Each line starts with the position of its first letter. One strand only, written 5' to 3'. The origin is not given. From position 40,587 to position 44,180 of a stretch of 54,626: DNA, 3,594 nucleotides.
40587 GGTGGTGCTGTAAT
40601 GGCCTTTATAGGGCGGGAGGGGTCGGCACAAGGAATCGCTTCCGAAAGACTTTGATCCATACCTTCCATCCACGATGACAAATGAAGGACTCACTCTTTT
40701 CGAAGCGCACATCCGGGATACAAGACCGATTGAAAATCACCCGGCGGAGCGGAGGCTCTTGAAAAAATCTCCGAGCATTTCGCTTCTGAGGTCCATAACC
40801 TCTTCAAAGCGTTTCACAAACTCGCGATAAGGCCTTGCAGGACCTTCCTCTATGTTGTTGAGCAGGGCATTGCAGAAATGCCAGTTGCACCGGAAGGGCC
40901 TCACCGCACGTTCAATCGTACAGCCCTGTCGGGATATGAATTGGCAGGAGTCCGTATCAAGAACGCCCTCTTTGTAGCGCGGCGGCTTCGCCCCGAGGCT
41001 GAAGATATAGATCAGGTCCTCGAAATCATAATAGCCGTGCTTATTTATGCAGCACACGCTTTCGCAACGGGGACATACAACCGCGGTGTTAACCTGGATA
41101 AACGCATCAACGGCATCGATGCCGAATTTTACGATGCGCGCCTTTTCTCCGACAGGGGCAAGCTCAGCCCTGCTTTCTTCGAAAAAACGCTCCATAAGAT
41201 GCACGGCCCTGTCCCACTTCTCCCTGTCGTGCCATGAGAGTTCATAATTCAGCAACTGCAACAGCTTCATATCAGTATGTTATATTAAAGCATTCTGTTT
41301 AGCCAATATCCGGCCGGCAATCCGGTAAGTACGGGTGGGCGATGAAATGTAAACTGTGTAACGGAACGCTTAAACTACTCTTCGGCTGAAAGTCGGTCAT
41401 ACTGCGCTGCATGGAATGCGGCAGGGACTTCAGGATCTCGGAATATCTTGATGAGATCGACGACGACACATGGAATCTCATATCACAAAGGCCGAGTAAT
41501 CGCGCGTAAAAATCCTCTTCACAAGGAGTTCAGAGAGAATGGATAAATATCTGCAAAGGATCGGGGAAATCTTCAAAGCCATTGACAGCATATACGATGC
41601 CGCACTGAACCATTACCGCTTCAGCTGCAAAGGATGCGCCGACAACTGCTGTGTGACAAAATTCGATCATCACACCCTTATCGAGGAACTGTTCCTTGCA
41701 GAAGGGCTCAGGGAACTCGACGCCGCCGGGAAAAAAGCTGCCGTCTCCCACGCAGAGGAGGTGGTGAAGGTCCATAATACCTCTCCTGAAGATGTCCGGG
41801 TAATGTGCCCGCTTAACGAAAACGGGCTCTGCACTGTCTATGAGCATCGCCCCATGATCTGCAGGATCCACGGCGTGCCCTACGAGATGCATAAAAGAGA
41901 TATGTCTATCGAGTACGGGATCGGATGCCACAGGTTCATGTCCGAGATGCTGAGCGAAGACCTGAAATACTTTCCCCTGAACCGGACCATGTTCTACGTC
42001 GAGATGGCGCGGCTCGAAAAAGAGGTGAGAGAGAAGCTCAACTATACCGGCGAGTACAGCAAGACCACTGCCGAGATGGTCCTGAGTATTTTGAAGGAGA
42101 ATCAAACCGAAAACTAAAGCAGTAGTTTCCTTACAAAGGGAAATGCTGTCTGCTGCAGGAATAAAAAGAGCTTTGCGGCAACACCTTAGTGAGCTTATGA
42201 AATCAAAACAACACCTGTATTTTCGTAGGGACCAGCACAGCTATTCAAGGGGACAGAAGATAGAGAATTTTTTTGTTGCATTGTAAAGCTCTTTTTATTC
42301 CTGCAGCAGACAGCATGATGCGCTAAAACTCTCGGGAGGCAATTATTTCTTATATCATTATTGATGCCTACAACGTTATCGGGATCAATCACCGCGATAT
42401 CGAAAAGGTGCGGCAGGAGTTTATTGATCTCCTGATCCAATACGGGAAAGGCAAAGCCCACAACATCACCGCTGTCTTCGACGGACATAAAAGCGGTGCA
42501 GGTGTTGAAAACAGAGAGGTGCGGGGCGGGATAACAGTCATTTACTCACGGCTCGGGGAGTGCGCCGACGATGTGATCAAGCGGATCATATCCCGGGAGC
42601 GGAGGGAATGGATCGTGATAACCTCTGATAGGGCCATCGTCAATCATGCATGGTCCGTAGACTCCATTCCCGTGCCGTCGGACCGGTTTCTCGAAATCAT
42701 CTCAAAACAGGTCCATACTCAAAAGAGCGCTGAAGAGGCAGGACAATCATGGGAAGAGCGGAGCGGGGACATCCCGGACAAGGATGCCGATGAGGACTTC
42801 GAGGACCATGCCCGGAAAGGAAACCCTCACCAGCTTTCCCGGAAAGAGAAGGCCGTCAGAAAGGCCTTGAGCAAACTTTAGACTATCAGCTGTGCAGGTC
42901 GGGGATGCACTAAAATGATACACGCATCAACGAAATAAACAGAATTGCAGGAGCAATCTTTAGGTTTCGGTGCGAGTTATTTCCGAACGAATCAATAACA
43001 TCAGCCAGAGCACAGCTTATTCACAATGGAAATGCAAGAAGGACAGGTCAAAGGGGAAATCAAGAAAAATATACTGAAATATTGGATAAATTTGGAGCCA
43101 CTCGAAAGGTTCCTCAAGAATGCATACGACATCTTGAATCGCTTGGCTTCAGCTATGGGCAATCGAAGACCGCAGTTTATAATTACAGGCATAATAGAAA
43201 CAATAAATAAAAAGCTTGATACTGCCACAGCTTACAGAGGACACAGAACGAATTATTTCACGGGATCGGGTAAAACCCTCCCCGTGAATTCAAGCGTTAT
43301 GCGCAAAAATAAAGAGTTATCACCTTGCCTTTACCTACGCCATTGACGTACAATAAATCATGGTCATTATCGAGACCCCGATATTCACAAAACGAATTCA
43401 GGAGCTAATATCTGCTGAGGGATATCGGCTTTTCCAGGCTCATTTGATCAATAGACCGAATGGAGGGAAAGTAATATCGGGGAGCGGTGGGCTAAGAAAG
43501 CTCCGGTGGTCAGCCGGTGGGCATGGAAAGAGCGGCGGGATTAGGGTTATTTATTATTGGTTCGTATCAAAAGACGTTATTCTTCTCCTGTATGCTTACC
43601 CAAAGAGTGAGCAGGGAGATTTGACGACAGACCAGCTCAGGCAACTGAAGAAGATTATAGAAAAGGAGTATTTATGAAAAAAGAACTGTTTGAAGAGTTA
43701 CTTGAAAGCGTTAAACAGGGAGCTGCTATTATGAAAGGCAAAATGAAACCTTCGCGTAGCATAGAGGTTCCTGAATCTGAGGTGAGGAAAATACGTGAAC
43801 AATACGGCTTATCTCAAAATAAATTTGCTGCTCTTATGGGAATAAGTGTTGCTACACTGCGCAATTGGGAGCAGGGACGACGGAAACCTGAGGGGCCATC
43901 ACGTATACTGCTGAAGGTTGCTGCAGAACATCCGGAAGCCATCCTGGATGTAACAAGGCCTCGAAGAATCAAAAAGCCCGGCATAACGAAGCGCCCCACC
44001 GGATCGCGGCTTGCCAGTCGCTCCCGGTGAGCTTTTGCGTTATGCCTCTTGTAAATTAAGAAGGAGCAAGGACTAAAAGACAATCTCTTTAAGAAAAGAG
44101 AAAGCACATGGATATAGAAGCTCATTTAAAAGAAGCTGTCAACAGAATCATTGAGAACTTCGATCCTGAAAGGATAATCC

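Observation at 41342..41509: Candidate selenoprotein: 55-codon zinc-ribbon ORF with in-frame UGA and SECIS-like hairpin, flanked by two YkgJ-type Cys-cluster genes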

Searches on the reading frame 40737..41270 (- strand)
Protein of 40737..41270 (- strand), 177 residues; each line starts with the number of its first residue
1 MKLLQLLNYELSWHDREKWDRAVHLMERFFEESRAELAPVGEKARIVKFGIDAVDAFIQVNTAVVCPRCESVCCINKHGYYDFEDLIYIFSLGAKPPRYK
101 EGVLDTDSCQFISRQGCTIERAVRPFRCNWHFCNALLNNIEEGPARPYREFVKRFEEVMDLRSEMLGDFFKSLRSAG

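Call 8: search_protein_families(library=pfam, proteins=[window:40737-41270:-], max_evalue=0.1)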
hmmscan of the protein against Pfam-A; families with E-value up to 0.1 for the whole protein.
window:40737-41270:- (177 aa): 1 family
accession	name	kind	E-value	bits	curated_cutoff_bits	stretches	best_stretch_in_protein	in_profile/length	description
PF19317.4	Gag_p24_C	-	0.0078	16.3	25.9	1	137-160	7-30/74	Gag protein p24 C-terminal domain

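Call 25: search_protein_families(library=ncbifam, proteins=[window:40737-41270:-], max_evalue=1)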
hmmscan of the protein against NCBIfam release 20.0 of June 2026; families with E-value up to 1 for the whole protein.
window:40737-41270:- (177 aa): 0 families

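Call 84: search_protein_families(library=pfam, alignment_id=A7, max_evalue=1)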
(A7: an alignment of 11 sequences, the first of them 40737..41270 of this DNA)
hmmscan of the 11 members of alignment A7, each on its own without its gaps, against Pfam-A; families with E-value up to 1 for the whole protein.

A. member 1, window:40737-41270:- (177 aa): 1 family
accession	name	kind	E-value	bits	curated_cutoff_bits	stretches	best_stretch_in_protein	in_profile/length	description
PF19317.4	Gag_p24_C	-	0.0078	16.3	25.9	1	137-160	7-30/74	Gag protein p24 C-terminal domain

B. families by the number of members that match (of 11 scanned): 9 families
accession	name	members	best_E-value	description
PF19317.4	Gag_p24_C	3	0.0078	Gag protein p24 C-terminal domain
PF25017.1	zf-C2HC_3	1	0.017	C2HC zinc finger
PF08824.15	Serine_rich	1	0.026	Serine rich protein interaction domain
PF14570.12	zf-RING_4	1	0.045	RING/Ubox like zinc-binding domain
PF02791.22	DDT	1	0.067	DDT domain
PF03487.18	IL13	1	0.073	Interleukin-13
PF10241.14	KxDL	1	0.15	Uncharacterized conserved protein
PF08651.15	DASH_Duo1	1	0.18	DASH complex subunit Duo1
PF00787.29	PX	1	0.21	PX domain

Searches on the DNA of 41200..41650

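Call 6: search_rna_families(source=window, start=41200, end=41650, threshold=evalue, max_evalue=10, show_alignments=3)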
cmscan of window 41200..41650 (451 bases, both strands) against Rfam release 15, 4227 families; matches with E-value up to 10: 1.
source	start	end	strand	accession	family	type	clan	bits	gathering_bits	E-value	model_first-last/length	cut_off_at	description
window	41560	41625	+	RF01551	TB8Cs4H2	Gene; snRNA; snoRNA; HACA-box;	-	13.3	50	8.4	1-71/71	no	Trypanosomatid snoRNA TB8Cs4H2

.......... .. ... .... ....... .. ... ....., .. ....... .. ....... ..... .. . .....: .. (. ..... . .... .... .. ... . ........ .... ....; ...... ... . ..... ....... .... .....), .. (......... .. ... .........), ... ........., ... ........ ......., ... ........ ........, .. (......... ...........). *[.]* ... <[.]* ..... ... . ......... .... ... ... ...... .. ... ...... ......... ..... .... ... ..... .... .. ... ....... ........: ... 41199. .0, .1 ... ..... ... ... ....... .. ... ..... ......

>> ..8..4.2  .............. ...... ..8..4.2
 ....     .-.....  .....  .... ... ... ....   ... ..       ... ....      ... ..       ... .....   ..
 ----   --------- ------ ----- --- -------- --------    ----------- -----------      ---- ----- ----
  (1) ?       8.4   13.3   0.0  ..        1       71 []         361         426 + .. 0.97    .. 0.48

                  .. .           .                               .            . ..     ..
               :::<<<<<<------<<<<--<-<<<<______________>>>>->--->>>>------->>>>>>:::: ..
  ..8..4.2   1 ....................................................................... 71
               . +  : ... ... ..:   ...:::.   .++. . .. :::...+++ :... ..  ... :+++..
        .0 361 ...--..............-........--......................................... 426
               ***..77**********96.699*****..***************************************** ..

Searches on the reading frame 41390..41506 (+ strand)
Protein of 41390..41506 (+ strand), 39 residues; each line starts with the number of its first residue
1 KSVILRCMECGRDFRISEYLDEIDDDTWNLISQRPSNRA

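Call 72: search_protein_families(library=ncbifam, proteins=[window:41390-41506:+], max_evalue=0.01)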
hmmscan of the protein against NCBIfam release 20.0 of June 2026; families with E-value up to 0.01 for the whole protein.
seq(39 aa): 1 family
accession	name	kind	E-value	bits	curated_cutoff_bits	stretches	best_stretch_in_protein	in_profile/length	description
NF041197.2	CxxC_Se_CxxC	equivalog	3.6e-10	39.9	40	1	2-38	16-52/53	dual CXXC motif small (seleno)protein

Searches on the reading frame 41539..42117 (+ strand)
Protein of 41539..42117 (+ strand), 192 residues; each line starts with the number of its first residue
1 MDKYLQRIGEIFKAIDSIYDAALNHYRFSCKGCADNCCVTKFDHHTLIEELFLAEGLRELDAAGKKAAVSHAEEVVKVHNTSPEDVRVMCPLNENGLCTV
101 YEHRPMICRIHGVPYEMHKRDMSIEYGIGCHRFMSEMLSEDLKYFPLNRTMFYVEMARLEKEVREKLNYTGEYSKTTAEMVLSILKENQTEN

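Call 8: search_protein_families(library=pfam, proteins=[window:41539-42117:+], max_evalue=0.1)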
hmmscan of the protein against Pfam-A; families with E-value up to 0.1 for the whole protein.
window:41539-42117:+ (192 aa): 1 family
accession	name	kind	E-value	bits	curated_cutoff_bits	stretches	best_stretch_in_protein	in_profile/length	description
PF03692.20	CxxCxxCC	-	3.9e-06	27.9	23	1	30-111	2-69/85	Putative zinc- or iron-chelating domain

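Call 12: find_encoding_contigs(protein=window:41539-42117:+, flank=10000, max_places=10)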
Protein window:41539-42117:+ (192 aa): 4 contigs read that carry it; 2 places shown.
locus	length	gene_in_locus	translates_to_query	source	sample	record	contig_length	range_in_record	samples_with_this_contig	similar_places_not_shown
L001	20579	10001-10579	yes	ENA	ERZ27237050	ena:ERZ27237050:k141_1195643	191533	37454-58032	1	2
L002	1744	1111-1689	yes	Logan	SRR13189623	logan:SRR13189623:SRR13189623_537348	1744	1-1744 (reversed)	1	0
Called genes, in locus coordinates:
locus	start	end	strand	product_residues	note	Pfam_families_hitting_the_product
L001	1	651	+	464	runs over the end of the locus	PF07992:Pyr_redox_2, PF13738:Pyr_redox_3, PF00070:Pyr_redox, PF02852:Pyr_redox_dim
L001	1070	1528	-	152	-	PF00583:Acetyltransf_1, PF13673:Acetyltransf_10, PF13508:Acetyltransf_7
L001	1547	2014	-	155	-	PF00583:Acetyltransf_1, PF13673:Acetyltransf_10, PF13508:Acetyltransf_7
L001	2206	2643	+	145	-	-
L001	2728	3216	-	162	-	PF12867:DinB_2 (weak)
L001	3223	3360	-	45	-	PF11295:DUF3096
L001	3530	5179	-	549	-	PF00881:Nitroreductase (weak)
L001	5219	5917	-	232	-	PF00106:adh_short, PF01370:Epimerase (weak), PF08659:KR (weak), PF13561:adh_short_C2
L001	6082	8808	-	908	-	PF02629:CoA_binding, PF13380:CoA_binding_2, PF13607:Succ_CoA_lig, PF13549:ATP-grasp_5, PF00583:Acetyltransf_1, PF13302:Acetyltransf_3, PF13508:Acetyltransf_7 (weak)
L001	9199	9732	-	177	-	-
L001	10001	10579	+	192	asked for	PF03692:CxxCxxCC (weak)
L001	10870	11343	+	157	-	PF05991:NYN_YacP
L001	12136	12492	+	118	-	PF15731:MqsA_antitoxin (weak), PF01381:HTH_3, PF12844:HTH_19 (faint), PF13560:HTH_31 (weak)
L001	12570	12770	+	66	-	PF01909:NTP_transf_2, PF18765:Polbeta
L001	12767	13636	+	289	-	PF14378:PAP2_3, PF01569:PAP2, PF14360:PAP2_C (weak)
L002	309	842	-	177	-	-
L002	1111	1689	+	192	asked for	PF03692:CxxCxxCC (weak)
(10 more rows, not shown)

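Call 13: find_homologous_proteins(query=window:41539-42114:+, max_evalue=0.00001)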
Query window:41539-42114:+ (192 aa): 52 proteins with E <= 0.00001 among 79 candidates.
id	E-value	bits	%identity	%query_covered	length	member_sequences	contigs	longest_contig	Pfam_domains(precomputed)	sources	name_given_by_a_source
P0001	7.7e-127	438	100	100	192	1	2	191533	PF03692.21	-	-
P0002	5.4e-99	347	80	97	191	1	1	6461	PF03692.21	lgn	-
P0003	1.2e-98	346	77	98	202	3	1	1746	-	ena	-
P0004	4.9e-96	338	78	97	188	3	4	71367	-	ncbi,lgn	ncbi:MAG: YkgJ family cysteine cluster protein [Nitrospirota bacterium]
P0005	4.0e-92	325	75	96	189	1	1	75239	-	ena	-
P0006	2.0e-89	316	73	97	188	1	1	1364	-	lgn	-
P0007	4.5e-89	315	72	96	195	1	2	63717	PF03692.21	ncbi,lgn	ncbi:MAG: YkgJ family cysteine cluster protein [Nitrospirota bacterium]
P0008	1.0e-87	311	70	98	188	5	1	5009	PF03692.21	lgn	-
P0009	3.9e-87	309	70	96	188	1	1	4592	PF03692.21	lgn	-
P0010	2.7e-86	306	73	96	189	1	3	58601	-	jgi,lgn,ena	jgi:Fe-S-cluster containining protein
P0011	3.5e-86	306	69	97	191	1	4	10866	-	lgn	-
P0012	3.8e-84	299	68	97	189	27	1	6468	PF03692.21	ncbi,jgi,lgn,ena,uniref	ncbi:YkgJ family cysteine cluster protein [Dissulfurispira sp.]|uniref:YkgJ family cysteine cluster 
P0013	3.9e-84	299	67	97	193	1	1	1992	-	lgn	-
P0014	4.3e-83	296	67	97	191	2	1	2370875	PF03692.21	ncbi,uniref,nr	ncbi:hypothetical protein JZK55_21350 [Dissulfurispira thermophila]|uniref:YkgJ family cysteine clus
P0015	5.5e-83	295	65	98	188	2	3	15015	PF03692.21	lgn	-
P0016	2.8e-82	293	68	97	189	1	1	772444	PF03692.21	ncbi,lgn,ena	-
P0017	9.7e-82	291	66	96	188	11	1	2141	PF03692.21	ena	-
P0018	2.2e-81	290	66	98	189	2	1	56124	PF03692.21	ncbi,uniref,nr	ncbi:MAG: YkgJ family cysteine cluster protein [Alphaproteobacteria bacterium]|uniref:YkgJ family cy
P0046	1.4e-64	235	66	77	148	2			PF03692.21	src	-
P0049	2.9e-56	208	73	63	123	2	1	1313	PF03692.21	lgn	-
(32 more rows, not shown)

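Call 15: find_related_loci(query=A1, collection=genome_contigs, flank=3000)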
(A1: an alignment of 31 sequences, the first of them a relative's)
Query A1 (192 aa) in genome_contigs; peptide patterns used: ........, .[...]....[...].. (x = any residue, [..] = any of these).
77 stretches matched a pattern; 19 encode a relative of the query (tblastn E <= 1e-3); 19 distinct loci.
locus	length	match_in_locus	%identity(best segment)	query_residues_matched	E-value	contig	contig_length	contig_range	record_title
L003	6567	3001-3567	75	1-189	2e-103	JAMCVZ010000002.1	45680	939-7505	MAG: Nitrospirae bacterium isolate FK_Sedi_B_Bin.71 NODE_2074_length_45680_cov_29.6409, whole genome shotgun sequence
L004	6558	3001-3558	78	1-186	4e-101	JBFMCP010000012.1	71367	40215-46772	MAG: Nitrospirota bacterium isolate MAG196 MAG196_12, whole genome shotgun sequence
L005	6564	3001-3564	69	1-188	3e-92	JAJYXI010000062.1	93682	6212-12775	MAG: Nitrospirae bacterium isolate FK3.bin35 NODE_369_length_93682_cov_10.122986, whole genome shotgun sequence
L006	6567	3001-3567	66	1-188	4e-87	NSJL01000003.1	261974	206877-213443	MAG: Nitrospira sp. isolate Ru_enrich_NS NODE_14_length_261974_cov_129.332, whole genome shotgun sequence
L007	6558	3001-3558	66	1-186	7e-87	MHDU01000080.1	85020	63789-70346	MAG: Nitrospirae bacterium GWB2_47_37 gwb2_scaffold_99, whole genome shotgun sequence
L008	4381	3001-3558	68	1-186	6e-85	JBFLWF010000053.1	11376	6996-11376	MAG: Nitrospirota bacterium isolate MAG025 MAG025_53, whole genome shotgun sequence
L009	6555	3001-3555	68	1-186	1e-82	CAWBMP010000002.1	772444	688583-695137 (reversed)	MAG: Nitrospirota bacterium isolate MFD01476.bin.1.234 genome assembly, contig: contig_51554, whole genome shotgun seque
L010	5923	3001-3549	62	1-185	2e-75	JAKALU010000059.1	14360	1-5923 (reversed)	MAG: Nitrospirae bacterium isolate WY5.bin134 NODE_7020_length_14360_cov_1.375957, whole genome shotgun sequence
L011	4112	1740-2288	61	1-185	1e-75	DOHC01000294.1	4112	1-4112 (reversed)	MAG TPA_asm: Nitrospiraceae bacterium isolate UBA8922 contig_390323, whole genome shotgun sequence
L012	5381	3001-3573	58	1-192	7e-75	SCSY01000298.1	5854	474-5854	MAG: Nitrospirae bacterium isolate FW300_bin.22 FW300_bin.22-155620, whole genome shotgun sequence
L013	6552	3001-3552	60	1-186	2e-74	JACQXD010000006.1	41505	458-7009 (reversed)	MAG: Nitrospirae bacterium isolate NC_groundwater_1506_Pr4_B-0.1um_42_4 SR1-18-B1_scaffold_87059, whole genome shotgun s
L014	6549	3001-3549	58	1-185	4e-70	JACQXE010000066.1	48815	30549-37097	MAG: Nitrospirae bacterium isolate NC_groundwater_1507_Pr4_B-0.1um_42_5 SR1-18-B1_scaffold_568852, whole genome shotgun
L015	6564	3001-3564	62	1-188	9e-80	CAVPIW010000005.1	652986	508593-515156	MAG: uncultured Nitrospiraceae bacterium isolate MFD00032.bin.1.256 genome assembly, contig: contig_14621, whole genome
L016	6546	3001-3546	60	1-184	9e-75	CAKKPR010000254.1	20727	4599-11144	Thermodesulfovibrionales bacterium isolate Hainich-H41-bin280-1 genome assembly, contig: H41-bin280_1_Hain_H41_02um_R3_1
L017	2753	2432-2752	60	1-107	9e-44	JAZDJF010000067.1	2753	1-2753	MAG: Nitrospirota bacterium isolate MEGAHIT-group-0.460 k141_11860055, whole genome shotgun sequence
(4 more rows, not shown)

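Call 25: search_protein_families(library=ncbifam, proteins=[window:41539-42117:+], max_evalue=1)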
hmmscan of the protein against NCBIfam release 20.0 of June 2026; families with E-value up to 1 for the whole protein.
window:41539-42117:+ (192 aa): 1 family
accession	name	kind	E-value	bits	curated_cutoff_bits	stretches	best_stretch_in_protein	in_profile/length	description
NF047650.1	lipo_NMCC_0638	subfamily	0.11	12.5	28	1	36-103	9-74/150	NMCC_0638 family (lipo)protein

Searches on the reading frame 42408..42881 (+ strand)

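Call 8: search_protein_families(library=pfam, proteins=[window:42408-42881:+], max_evalue=0.1)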
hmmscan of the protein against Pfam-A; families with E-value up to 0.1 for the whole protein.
window:42408-42881:+ (157 aa): 1 family
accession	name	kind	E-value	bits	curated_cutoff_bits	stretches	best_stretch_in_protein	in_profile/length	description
PF05991.17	NYN_YacP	-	5.8e-16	59.4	24.6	1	2-132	28-162/166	YacP-like NYN domain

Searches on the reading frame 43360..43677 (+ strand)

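Call 8: search_protein_families(library=pfam, proteins=[window:43360-43677:+], max_evalue=0.1)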
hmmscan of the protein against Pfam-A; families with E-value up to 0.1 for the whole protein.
window:43360-43677:+ (105 aa): 2 families
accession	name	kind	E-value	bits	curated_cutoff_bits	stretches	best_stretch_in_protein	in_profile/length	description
PF06296.18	RelE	-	1.3e-06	29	27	1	43-99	41-96/120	RelE toxin of RelE / RelB toxin-antitoxin system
PF03460.22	NIR_SIR_ferr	-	0.04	14.1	24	1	80-102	13-35/69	Nitrite/Sulfite reductase ferredoxin-like half domain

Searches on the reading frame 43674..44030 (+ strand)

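Call 8: search_protein_families(library=pfam, proteins=[window:43674-44030:+], max_evalue=0.1)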
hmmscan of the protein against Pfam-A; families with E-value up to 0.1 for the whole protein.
window:43674-44030:+ (118 aa): 9 families
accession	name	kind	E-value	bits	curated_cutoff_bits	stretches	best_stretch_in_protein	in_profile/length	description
PF01381.28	HTH_3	-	8.2e-11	42.2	23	1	37-72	1-36/55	Helix-turn-helix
PF13560.12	HTH_31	-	4.7e-07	30.4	27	1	36-72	5-42/64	Helix-turn-helix domain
PF15731.11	MqsA_antitoxin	-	2.3e-06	28.2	30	1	26-90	60-127/131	Antitoxin component of bacterial toxin-antitoxin system, MqsA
PF20432.4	Xre-like-HTH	-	1.3e-05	25.8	25.8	1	37-72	15-49/63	Antitoxin Xre-like helix-turn-helix domain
PF12844.13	HTH_19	-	1.9e-05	24.9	30.2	1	37-82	4-47/64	Helix-turn-helix domain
PF00376.29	MerR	-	0.0012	19.1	28.2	1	51-67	5-21/38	MerR family regulatory protein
PF13518.12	HTH_28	-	0.0017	18.8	25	1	45-74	12-40/52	Helix-turn-helix domain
PF13443.12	HTH_26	-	0.015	16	22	1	38-69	3-34/63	Cro/C1-type HTH DNA-binding domain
PF02001.22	DUF134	-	0.052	14.5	27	1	29-69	34-75/98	Protein of unknown function DUF134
